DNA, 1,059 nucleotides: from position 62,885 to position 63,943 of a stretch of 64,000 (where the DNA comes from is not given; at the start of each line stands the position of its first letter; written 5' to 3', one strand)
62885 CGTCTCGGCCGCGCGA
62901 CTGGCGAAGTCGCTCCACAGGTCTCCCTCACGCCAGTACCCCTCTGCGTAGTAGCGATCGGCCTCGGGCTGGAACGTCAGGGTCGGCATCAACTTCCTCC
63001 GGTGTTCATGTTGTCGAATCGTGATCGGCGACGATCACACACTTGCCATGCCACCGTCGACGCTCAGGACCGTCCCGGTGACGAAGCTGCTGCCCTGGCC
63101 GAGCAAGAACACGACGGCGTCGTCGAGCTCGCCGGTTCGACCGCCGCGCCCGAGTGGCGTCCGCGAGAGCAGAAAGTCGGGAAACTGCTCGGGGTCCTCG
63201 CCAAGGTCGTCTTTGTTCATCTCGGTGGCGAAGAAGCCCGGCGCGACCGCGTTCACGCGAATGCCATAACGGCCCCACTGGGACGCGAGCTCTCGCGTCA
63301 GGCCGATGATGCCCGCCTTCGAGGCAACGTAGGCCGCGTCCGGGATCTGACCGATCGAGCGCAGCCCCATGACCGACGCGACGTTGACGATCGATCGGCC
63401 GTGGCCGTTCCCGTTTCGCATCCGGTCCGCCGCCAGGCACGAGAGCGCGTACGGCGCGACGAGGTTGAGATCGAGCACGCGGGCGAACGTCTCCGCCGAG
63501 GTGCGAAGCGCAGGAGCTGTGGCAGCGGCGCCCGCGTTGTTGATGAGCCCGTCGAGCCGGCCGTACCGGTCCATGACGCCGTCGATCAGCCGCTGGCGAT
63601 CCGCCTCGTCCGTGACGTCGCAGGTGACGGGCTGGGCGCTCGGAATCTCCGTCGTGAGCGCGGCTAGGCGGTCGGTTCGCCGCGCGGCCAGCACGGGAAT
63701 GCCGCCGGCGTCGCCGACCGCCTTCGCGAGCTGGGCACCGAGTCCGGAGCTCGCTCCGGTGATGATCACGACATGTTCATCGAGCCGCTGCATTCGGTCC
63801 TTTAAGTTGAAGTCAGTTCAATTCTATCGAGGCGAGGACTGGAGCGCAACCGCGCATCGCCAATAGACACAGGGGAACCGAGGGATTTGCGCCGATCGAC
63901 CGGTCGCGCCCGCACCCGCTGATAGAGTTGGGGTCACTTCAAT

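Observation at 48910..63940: A 16-bp palindrome, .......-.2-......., marks nearly every promoter of a 15-kb island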

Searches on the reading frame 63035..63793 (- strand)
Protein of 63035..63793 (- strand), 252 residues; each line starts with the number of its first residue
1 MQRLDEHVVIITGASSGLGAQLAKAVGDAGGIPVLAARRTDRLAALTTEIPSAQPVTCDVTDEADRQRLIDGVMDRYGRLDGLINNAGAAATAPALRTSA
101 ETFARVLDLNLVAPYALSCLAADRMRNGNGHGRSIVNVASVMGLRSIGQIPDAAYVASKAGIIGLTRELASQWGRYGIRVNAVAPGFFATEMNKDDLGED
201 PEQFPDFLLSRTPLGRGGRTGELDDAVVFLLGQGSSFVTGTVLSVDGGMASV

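Call 6: search_protein_families(library=pfam, proteins=[window:63035-63793:-])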
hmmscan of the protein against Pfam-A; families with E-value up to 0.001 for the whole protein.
window:63035-63793:- (252 aa): 4 families
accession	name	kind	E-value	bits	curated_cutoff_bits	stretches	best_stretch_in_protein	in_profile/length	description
PF13561.12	adh_short_C2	-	2.5e-54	184.8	27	1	13-249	1-235/236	Enoyl-(Acyl carrier protein) reductase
PF00106.31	adh_short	-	9.3e-48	162.7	26.6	1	8-195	2-189/195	short chain dehydrogenase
PF23441.1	SDR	-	3e-10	40.4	27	1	3-249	4-255/258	SDR-like rossmann domain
PF08659.16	KR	-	1.9e-08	34.9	22.6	1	9-143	3-139/180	KR domain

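Call 8: find_encoding_contigs(protein=window:63035-63793:-, flank=10000, max_places=6)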
Protein window:63035-63793:- (252 aa): 8 contigs read that carry it; 6 places shown.
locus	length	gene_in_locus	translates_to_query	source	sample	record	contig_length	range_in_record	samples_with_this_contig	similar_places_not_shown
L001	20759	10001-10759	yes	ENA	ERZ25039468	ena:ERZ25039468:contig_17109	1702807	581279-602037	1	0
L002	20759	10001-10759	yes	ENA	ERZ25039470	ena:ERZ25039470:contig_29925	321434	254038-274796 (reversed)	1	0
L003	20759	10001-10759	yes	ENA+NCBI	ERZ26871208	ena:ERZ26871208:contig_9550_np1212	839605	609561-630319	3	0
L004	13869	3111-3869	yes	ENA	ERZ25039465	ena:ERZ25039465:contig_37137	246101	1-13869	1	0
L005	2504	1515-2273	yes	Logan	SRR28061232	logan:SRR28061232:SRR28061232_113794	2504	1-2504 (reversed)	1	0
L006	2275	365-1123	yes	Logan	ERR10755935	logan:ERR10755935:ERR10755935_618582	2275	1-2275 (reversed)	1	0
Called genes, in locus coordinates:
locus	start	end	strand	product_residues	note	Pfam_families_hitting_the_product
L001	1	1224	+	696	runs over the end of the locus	PF05378:Hydant_A_N, PF01968:Hydantoinase_A, PF19278:Hydant_A_C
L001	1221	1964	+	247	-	PF00106:adh_short, PF01370:Epimerase (weak), PF13561:adh_short_C2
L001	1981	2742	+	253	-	PF00106:adh_short, PF13561:adh_short_C2, PF08659:KR (weak)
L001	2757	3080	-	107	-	PF03992:ABM (weak), PF07110:EthD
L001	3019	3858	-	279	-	PF00171:Aldedh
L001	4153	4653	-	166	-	PF00171:Aldedh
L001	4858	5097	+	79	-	PF12172:zf-ChsH2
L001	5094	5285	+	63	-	PF01796:OB_ChsH2_C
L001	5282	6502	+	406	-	PF22691:Thiolase_C_1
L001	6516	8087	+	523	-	PF00501:AMP-binding, PF13193:AMP-binding_C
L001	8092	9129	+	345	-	PF16884:ADH_N_2, PF00107:ADH_zinc_N, PF13602:ADH_zinc_N_2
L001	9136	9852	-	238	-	PF00440:TetR_N, PF17932:TetR_C_24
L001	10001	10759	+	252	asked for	PF00106:adh_short, PF08659:KR, PF23441:SDR, PF13561:adh_short_C2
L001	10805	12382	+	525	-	PF00501:AMP-binding, PF13193:AMP-binding_C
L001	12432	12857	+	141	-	-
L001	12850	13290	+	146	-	PF12172:zf-ChsH2, PF01796:OB_ChsH2_C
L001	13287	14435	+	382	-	PF00108:Thiolase_N, PF02803:Thiolase_C (weak), PF22691:Thiolase_C_1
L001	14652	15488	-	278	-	PF00106:adh_short, PF08659:KR, PF13561:adh_short_C2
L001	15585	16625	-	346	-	PF08240:ADH_N, PF00107:ADH_zinc_N, PF13602:ADH_zinc_N_2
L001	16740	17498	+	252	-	PF00106:adh_short, PF08659:KR, PF13561:adh_short_C2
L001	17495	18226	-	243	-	-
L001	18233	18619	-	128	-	-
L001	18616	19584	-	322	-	PF00005:ABC_tran (weak)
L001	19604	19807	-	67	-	PF00005:ABC_tran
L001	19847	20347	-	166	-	PF13407:Peripla_BP_4 (weak)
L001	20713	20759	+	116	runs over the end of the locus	-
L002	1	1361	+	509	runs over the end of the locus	PF00501:AMP-binding, PF13193:AMP-binding_C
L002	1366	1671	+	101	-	PF07978:NIPSNAP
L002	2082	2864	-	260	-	PF00106:adh_short, PF08659:KR, PF23441:SDR (weak), PF13561:adh_short_C2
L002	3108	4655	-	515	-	PF00171:Aldedh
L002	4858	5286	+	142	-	PF12172:zf-ChsH2, PF01796:OB_ChsH2_C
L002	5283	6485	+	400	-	PF22691:Thiolase_C_1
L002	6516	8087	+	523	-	PF00501:AMP-binding, PF13193:AMP-binding_C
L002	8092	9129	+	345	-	PF16884:ADH_N_2, PF00107:ADH_zinc_N, PF13602:ADH_zinc_N_2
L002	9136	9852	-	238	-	PF00440:TetR_N, PF17932:TetR_C_24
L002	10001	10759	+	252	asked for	PF00106:adh_short, PF08659:KR, PF23441:SDR, PF13561:adh_short_C2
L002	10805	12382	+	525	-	PF00501:AMP-binding, PF13193:AMP-binding_C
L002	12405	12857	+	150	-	-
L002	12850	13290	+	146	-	PF12172:zf-ChsH2, PF01796:OB_ChsH2_C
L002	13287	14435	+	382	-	PF00108:Thiolase_N, PF02803:Thiolase_C (weak), PF22691:Thiolase_C_1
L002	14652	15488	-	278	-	PF00106:adh_short, PF08659:KR, PF13561:adh_short_C2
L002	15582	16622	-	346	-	PF08240:ADH_N, PF00107:ADH_zinc_N, PF13602:ADH_zinc_N_2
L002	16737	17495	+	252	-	PF00106:adh_short, PF08659:KR, PF13561:adh_short_C2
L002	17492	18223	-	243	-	-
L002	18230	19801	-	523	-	PF00005:ABC_tran, PF13304:AAA_21 (faint), PF00005:ABC_tran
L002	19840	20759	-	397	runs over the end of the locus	PF13407:Peripla_BP_4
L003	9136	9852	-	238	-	PF00440:TetR_N, PF17932:TetR_C_24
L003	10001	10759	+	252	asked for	PF00106:adh_short, PF08659:KR, PF23441:SDR, PF13561:adh_short_C2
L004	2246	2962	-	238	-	PF00440:TetR_N, PF17932:TetR_C_24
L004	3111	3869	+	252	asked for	PF00106:adh_short, PF08659:KR, PF23441:SDR, PF13561:adh_short_C2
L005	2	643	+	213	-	?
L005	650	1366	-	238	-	PF00440:TetR_N, PF17932:TetR_C_24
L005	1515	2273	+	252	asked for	PF00106:adh_short, PF08659:KR, PF23441:SDR, PF13561:adh_short_C2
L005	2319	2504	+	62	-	?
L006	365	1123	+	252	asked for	PF00106:adh_short, PF08659:KR, PF23441:SDR, PF13561:adh_short_C2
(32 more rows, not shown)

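Call 20: find_related_loci(query=A1, collection=genome_contigs, flank=10000)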
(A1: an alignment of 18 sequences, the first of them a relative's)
Query A1 (238 aa) in genome_contigs; peptide patterns used: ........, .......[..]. (x = any residue, [..] = any of these).
181 stretches matched a pattern; 159 encode a relative of the query (tblastn E <= 1e-3); the best 80 are kept; 79 distinct loci.
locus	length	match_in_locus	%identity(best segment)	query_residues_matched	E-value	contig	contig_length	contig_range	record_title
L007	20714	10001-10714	95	3-238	4e-139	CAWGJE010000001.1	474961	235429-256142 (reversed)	MAG: uncultured Solirubrobacterales bacterium isolate MFD05705.bin.2.90 genome assembly, contig: contig_13616, whole gen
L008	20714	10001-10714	88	2-238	7e-138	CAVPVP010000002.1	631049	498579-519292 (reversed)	MAG: uncultured Solirubrobacterales bacterium isolate MFD00125.bin.2.56 genome assembly, contig: contig_14570, whole gen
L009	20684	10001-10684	90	1-227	2e-136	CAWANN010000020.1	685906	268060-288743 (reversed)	MAG: uncultured Solirubrobacterales bacterium isolate MFD01633.bin.1.32 genome assembly, contig: contig_6196, whole geno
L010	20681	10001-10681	93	2-227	1e-130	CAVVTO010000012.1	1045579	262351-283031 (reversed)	MAG: uncultured Solirubrobacterales bacterium isolate MFD04434.bin.1.109 genome assembly, contig: contig_3835, whole gen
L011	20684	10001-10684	85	1-227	8e-129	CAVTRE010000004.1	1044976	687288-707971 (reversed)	MAG: uncultured Solirubrobacterales bacterium isolate MFD09603.bin.1.396 genome assembly, contig: contig_1765, whole gen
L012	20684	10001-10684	90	1-227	4e-128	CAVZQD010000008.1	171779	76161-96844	MAG: uncultured Solirubrobacterales bacterium isolate MFD09603.bin.2.270 genome assembly, contig: contig_2187, whole gen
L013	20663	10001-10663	86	5-224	1e-127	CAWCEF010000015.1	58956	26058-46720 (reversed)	MAG: uncultured Solirubrobacterales bacterium isolate MFD04463.bin.1.43 genome assembly, contig: contig_76627, whole gen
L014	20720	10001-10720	81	1-238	1e-124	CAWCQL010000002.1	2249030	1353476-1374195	MAG: uncultured Actinomycetota bacterium isolate MFD04967.bin.2.42 genome assembly, contig: contig_11801, whole genome s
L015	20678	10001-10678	83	1-225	4e-124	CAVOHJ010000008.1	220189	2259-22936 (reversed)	MAG: uncultured Actinomycetota bacterium isolate MFD00008.bin.1.121 genome assembly, contig: contig_24058, whole genome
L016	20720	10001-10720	82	1-238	8e-124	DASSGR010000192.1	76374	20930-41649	MAG TPA_asm: Solirubrobacteraceae bacterium isolate SMAG_U1038 k141_80058, whole genome shotgun sequence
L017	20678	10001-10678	83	1-225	1e-123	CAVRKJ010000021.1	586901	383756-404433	MAG: uncultured Actinomycetota bacterium isolate MFD05521.bin.1.284 genome assembly, contig: contig_8469, whole genome s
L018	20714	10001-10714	80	1-236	1e-122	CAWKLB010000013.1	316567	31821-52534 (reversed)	MAG: uncultured Actinomycetota bacterium isolate MFD05502.bin.1.24 genome assembly, contig: contig_35314, whole genome s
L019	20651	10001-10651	85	2-217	2e-121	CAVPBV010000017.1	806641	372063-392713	MAG: uncultured Solirubrobacterales bacterium isolate MFD00008.bin.1.168 genome assembly, contig: contig_8508, whole gen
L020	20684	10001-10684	83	1-227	5e-121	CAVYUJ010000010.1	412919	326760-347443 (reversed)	MAG: uncultured Actinomycetota bacterium isolate MFD09671.bin.2.92 genome assembly, contig: contig_6545, whole genome sh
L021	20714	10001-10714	83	1-238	4e-118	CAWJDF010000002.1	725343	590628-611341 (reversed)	MAG: uncultured Solirubrobacterales bacterium isolate MFD04944.bin.2.30 genome assembly, contig: contig_21358, whole gen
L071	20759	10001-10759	55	6-238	2e-84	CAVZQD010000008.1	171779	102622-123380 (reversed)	MAG: uncultured Solirubrobacterales bacterium isolate MFD09603.bin.2.270 genome assembly, contig: contig_2187, whole gen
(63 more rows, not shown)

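Call 24: search_protein_families(library=ncbifam, proteins=[L002:9136-9852:-, L002:8092-9129:+, L002:6516-8087:+, L002:5283-6485:+, L002:4858-5286:+, L002:3108-4655:-, L002:2082-2864:-, L002:1366-1671:+], max_evalue=0.00001)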
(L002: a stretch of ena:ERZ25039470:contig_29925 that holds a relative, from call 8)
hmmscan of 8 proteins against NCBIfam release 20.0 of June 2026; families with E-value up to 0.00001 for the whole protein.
L002:9136-9852:- (238 aa): 4 families
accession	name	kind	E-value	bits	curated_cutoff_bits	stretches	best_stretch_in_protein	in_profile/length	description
NF050111.1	TransRegSACE7040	equivalog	4.3e-10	39.8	250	1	26-205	2-171/186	SACE_7040 family transcriptional regulator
NF041196.1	ScbR_bind_reg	equivalog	3e-08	34.1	150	1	26-117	7-98/191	ScbR family autoregulator-binding transcription factor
TIGR03968.1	mycofact_TetR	equivalog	6.4e-07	29.1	224.9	1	25-122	9-107/190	mycofactocin system transcriptional regulator MftR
NF033703.1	transcr_KstR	equivalog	9.1e-06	25.4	280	0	23-99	5-81/185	cholesterol catabolism transcriptional regulator KstR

L002:8092-9129:+ (345 aa): 10 families
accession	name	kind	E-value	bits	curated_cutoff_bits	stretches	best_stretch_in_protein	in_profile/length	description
NF058644.1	CurcmRedCuraProt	equivalog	5.4e-80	269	440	1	6-344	1-333/336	NADPH-dependent curcumin/dihydrocurcumin reductase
TIGR02825.1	B4_12hDH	equivalog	2.6e-57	194.7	579.85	1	9-342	7-326/327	leukotriene B4 12-hydroxydehydrogenase/15-oxo-prostaglandin 13-reductase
TIGR02824.1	quinone_pig3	subfamily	1.5e-19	70.2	296.8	1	143-340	125-321/325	putative NAD(P)H quinone oxidoreductase, PIG3 family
TIGR02823.1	oxido_YhdH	subfamily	1.2e-12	47.3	297.25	1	76-262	62-248/324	acrylyl-CoA reductase family protein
NF008024.0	PRK10754.1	subfamily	4.9e-11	42.2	348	1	142-251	125-234/327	NADPH:quinone reductase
NF041183.1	Pks2_ls1_myc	equivalog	6.6e-10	36.5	2400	1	142-344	1529-1729/2086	sulfolipid-1 biosynthesis phthioceranic/hydroxyphthioceranic acid synthase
NF041172.1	AcrlCoa_red_Thmprot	equivalog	2e-09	36.9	500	1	146-260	152-260/334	acryloyl-CoA reductase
NF010344.0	PRK13771.1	subfamily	1.7e-08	33.8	349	1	151-259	156-258/334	putative alcohol dehydrogenase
NF051456.1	acrylyl_AcuI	equivalog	2.3e-08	33.2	440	1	76-259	63-245/325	acrylyl-CoA reductase (NADPH)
TIGR01751.1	crot-CoA-red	equivalog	1.2e-07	30.8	378.55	1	142-224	172-255/398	crotonyl-CoA carboxylase/reductase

L002:6516-8087:+ (523 aa): 104 families (the best 25 are shown)
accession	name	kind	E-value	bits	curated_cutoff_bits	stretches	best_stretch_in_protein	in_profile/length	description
NF004808.0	PRK06155.1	equivalog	4.6e-158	526.8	722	1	2-523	22-539/542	ATP-dependent acyl-CoA ligase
NF004837.0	PRK06187.1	subfamily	3e-114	382.2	476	1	1-505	8-522/531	long-chain-fatty-acid--CoA ligase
NF005947.1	PRK08008.1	equivalog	5.9e-96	322.1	651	1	3-502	9-518/518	crotonobetaine/carnitine-CoA ligase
NF006134.1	PRK08279.1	equivalog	1.5e-89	301.2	625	1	2-511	45-573/605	long-chain-acyl-CoA synthetase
NF006182.0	PRK08316.1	subfamily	7.2e-84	282.1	663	1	4-504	14-516/523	fatty acyl-CoA synthetase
NF004114.0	PRK05605.1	equivalog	1e-77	261.8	766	2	151-504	210-568/575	long-chain-fatty-acid--CoA ligase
NF005801.1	PRK07656.1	equivalog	1.5e-74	251.5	657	1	5-502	5-500/500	FadD3 family acyl-CoA ligase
NF005676.0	PRK07470.1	equivalog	6.7e-74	249.4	774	1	1-515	20-538/544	acyl-CoA synthetase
NF009233.0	PRK12583.1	subfamily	4.1e-73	246.6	832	2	156-502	195-547/558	fatty acid CoA ligase family protein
NF005307.0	PRK06839.1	equivalog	1.9e-72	244.5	748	1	3-502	4-490/496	o-succinylbenzoate--CoA ligase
NF006020.0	PRK08162.1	subfamily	4.7e-72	243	677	1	7-503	25-536/545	acyl-CoA synthetase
NF005714.0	PRK07529.1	subfamily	5.2e-72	243.1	632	1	11-505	48-576/640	acyl-CoA synthetase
NF006181.0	PRK08314.1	subfamily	1.3e-71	241.6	705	1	3-504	26-553/563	long-chain-fatty-acid--CoA ligase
NF003313.0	PRK04319.1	equivalog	5.4e-71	239.5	729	1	23-507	71-563/574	acetate--CoA ligase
NF005702.0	PRK07514.1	subfamily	1.4e-70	238.1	558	1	8-502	10-497/506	malonyl-CoA synthase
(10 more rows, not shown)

L002:5283-6485:+ (400 aa): 17 families
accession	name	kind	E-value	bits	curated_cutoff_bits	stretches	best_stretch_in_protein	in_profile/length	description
NF005892.0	PRK07855.1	subfamily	1.8e-78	264.1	469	2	103-399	87-388/390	lipid-transfer protein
NF004811.0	PRK06158.1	subfamily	8.9e-71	238.9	421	1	103-394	89-372/384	acetyl-CoA acetyltransferase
NF006010.0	PRK08142.1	subfamily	1.9e-56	191.5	462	1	23-391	19-373/388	thiolase domain-containing protein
NF004720.0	PRK06064.1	subfamily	7.7e-50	169.8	420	1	104-384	90-369/389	thiolase domain-containing protein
NF053570.1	AcCoTHIOL_METTL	equivalog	1.8e-42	145.6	600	1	13-383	6-364/385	acetyl-CoA acetyltransferase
NF009228.0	PRK12578.1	subfamily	4.3e-41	140.8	485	1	10-384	4-368/387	thiolase domain-containing protein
NF004715.0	PRK06059.1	equivalog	4.7e-36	124.6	424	1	111-389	97-386/399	lipid-transfer protein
NF004810.0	PRK06157.1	equivalog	2.4e-33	115.9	403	1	3-384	1-377/400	acetyl-CoA acetyltransferase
NF006180.0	PRK08313.1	subfamily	1.5e-31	109.6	514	1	9-387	4-369/389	thiolase domain-containing protein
NF006102.0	PRK08256.1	subfamily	3.8e-31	108.5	436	1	168-383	153-374/394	lipid-transfer protein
NF004721.0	PRK06065.1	equivalog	1.9e-27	96.1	455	1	6-390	7-380/393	thiolase domain-containing protein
NF005704.0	PRK07516.1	subfamily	1.4e-26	93.3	412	1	11-387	4-372/389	thiolase domain-containing protein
NF004982.0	PRK06365.1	equivalog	4.2e-25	88.7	695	2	105-263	105-258/430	thiolase domain-containing protein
NF053628.1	BnzsclthlBbsBGT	equivalog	2.4e-22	79.3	750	1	166-384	143-364/389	benzoylsuccinyl-CoA thiolase subunit BbsB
NF004722.0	PRK06066.1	equivalog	4.3e-20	72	516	1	167-387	147-369/385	thiolase domain-containing protein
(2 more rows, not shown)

L002:4858-5286:+ (142 aa): 1 family
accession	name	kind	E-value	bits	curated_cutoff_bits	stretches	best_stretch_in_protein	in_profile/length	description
NF053627.1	BnzsclthlBbsAGT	equivalog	6.3e-09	35.9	250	1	19-112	32-121/145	benzoylsuccinyl-CoA thiolase subunit BbsA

L002:3108-4655:- (515 aa): 41 families (the best 25 are shown)
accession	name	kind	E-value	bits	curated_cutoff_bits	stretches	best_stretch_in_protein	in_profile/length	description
TIGR04284.1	aldehy_Rv0768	hypoth_equivalog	3e-121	405.7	775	1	8-493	2-477/480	aldehyde dehydrogenase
TIGR01804.1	BADH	equivalog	7.2e-113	377.5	668.6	1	10-486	1-463/467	betaine-aldehyde dehydrogenase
TIGR02299.1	HpaE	equivalog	1.1e-110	370.6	638.35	1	9-495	3-477/488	5-carboxymethyl-2-hydroxymuconate semialdehyde dehydrogenase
NF045736.1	PaDhStyDRhodo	equivalog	8.2e-110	367.6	800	1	8-492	4-475/479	phenylacetaldehyde dehydrogenase StyD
NF045735.1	PaDhStyDPseudo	equivalog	8.8e-109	364.3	850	1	8-494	4-481/483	phenylacetaldehyde dehydrogenase StyD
NF010000.0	PRK13473.1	subfamily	4.5e-107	358.6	615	1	8-493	4-471/475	aminobutyraldehyde dehydrogenase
NF009725.0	PRK13252.1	equivalog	9.1e-106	354.2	593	1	7-495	7-480/488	betaine-aldehyde dehydrogenase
TIGR01780.1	SSADH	subfamily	1.7e-102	343.6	646.35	1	26-488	1-446/448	succinate-semialdehyde dehydrogenase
NF006916.0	PRK09407.1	equivalog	3.3e-101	339.5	521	1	19-494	31-492/526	succinic semialdehyde dehydrogenase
NF007497.0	PRK10090.1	equivalog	1.6e-98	330.6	500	1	8-492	8-475/480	aldehyde dehydrogenase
TIGR03216.1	OH_muco_semi_DH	equivalog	1.8e-98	330.3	693.25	1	10-493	4-478/481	2-hydroxymuconic semialdehyde dehydrogenase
NF052305.1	DioxValDhHalo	equivalog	1.3e-93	314.5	750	1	9-492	7-479/483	2,5-dioxovalerate dehydrogenase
NF042993.1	AlphKGSA_gudD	equivalog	6.9e-93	312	770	1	10-494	7-480/481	alpha-ketoglutaric semialdehyde dehydrogenase GucD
NF050026.1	AcaldDHExaC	equivalog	2.9e-89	300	900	1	6-492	16-491/503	acetaldehyde dehydrogenase ExaC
NF008415.0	PRK11241.1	equivalog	3.2e-89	299.8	828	1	9-493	13-479/482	NADP-dependent succinate-semialdehyde dehydrogenase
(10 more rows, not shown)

L002:2082-2864:- (260 aa): 228 families (the best 25 are shown)
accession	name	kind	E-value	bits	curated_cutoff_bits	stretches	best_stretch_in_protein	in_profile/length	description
NF004818.0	PRK06172.1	equivalog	7.3e-71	238.4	336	1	1-256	3-250/253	SDR family oxidoreductase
NF005559.1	PRK07231.1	subfamily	1.1e-69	234.7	215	1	3-256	2-247/249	glucose 1-dehydrogenase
NF005469.0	PRK07063.1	equivalog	4.2e-66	223.1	306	1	3-260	5-258/260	SDR family oxidoreductase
NF052558.1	MBtsdlDhBudC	equivalog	1.1e-63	215.1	270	1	4-257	2-242/250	meso-2,3-butanediol dehydrogenase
NF004791.0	PRK06138.1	equivalog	4.1e-63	213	312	1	1-257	1-250/252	SDR family oxidoreductase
NF004198.0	PRK05653.1-3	equivalog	1.7e-60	204.5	296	1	2-256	4-246/248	3-oxoacyl-ACP reductase FabG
NF004203.0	PRK05653.2-4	subfamily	4.2e-59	200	313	1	2-257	3-257/260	3-oxoacyl-ACP reductase FabG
NF009466.0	PRK12826.1-2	subfamily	9.7e-59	198.8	222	1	5-257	3-245/248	3-oxoacyl-ACP reductase FabG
NF009093.0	PRK12429.1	subfamily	3.9e-56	190.2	258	1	1-255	1-255/259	3-hydroxybutyrate dehydrogenase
NF006366.0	PRK08589.1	equivalog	4.2e-56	190.2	386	1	3-256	4-252/272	SDR family oxidoreductase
TIGR03971.1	SDR_subfam_1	subfamily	1.6e-55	188.3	300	1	3-257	1-269/271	mycofactocin-coupled SDR family oxidoreductase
NF005681.0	PRK07478.1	subfamily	7.9e-55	186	267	1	2-257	3-250/254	SDR family oxidoreductase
NF005309.0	PRK06841.1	subfamily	2.5e-54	184.5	286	1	2-256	12-252/255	GolD/DthD family dehydrogenase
TIGR01963.1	PHB_DH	subfamily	1.1e-53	182.2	307.05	1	6-255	2-251/255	3-hydroxybutyrate dehydrogenase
NF053701.1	CsHdxCHCADhChcB2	equivalog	3.1e-53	180.8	350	1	3-256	1-242/245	cis-4-hydroxycyclohexanecarboxylate dehydrogenase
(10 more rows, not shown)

L002:1366-1671:+ (101 aa): 0 families

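Call 25: search_protein_families(library=ncbifam, proteins=[window:63035-63793:-], max_evalue=1e-8)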
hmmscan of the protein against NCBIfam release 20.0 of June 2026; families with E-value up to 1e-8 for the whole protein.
window:63035-63793:- (252 aa): 219 families (the best 25 are shown)
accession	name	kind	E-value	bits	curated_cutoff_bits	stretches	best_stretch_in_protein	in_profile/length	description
NF006070.0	PRK08213.1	subfamily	2.2e-60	204.4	279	1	4-250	10-257/259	gluconate 5-dehydrogenase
NF005559.1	PRK07231.1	subfamily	4.3e-58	196.8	215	1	3-250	1-248/249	glucose 1-dehydrogenase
NF004778.0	PRK06124.1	equivalog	1.8e-57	194.7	303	1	4-250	9-253/256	SDR family oxidoreductase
NF005067.0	PRK06484.1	equivalog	8.4e-53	179.7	713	1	5-251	8-253/524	short chain dehydrogenase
NF052558.1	MBtsdlDhBudC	equivalog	9.1e-53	179.4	270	1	5-250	2-242/250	meso-2,3-butanediol dehydrogenase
NF004791.0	PRK06138.1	equivalog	9.8e-50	169.2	312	1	2-250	1-250/252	SDR family oxidoreductase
NF004198.0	PRK05653.1-3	equivalog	1.2e-49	169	296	1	2-249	3-246/248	3-oxoacyl-ACP reductase FabG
TIGR01830.1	3oxo_ACP_reduc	equivalog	2.9e-49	167.9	297.75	1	9-250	1-239/239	3-oxoacyl-[acyl-carrier-protein] reductase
NF009466.0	PRK12826.1-2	subfamily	8e-49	166.3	222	1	6-250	3-245/248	3-oxoacyl-ACP reductase FabG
NF005681.0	PRK07478.1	subfamily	1.2e-48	165.7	267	1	1-250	1-250/254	SDR family oxidoreductase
TIGR01832.1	kduD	equivalog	2.4e-48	164.8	338.85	1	4-249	3-245/248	2-dehydro-3-deoxy-D-gluconate 5-dehydrogenase KduD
NF005893.0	PRK07856.1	equivalog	3.7e-47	160.7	255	1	3-248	6-240/255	SDR family oxidoreductase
NF004818.0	PRK06172.1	equivalog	1.1e-46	159.2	336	1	2-250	3-251/253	SDR family oxidoreductase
NF005711.0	PRK07523.1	subfamily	2.9e-46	158.2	413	1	4-250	8-252/255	SDR family oxidoreductase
NF006693.0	PRK09242.1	equivalog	7.4e-46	156.4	328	1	3-250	7-254/258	SDR family oxidoreductase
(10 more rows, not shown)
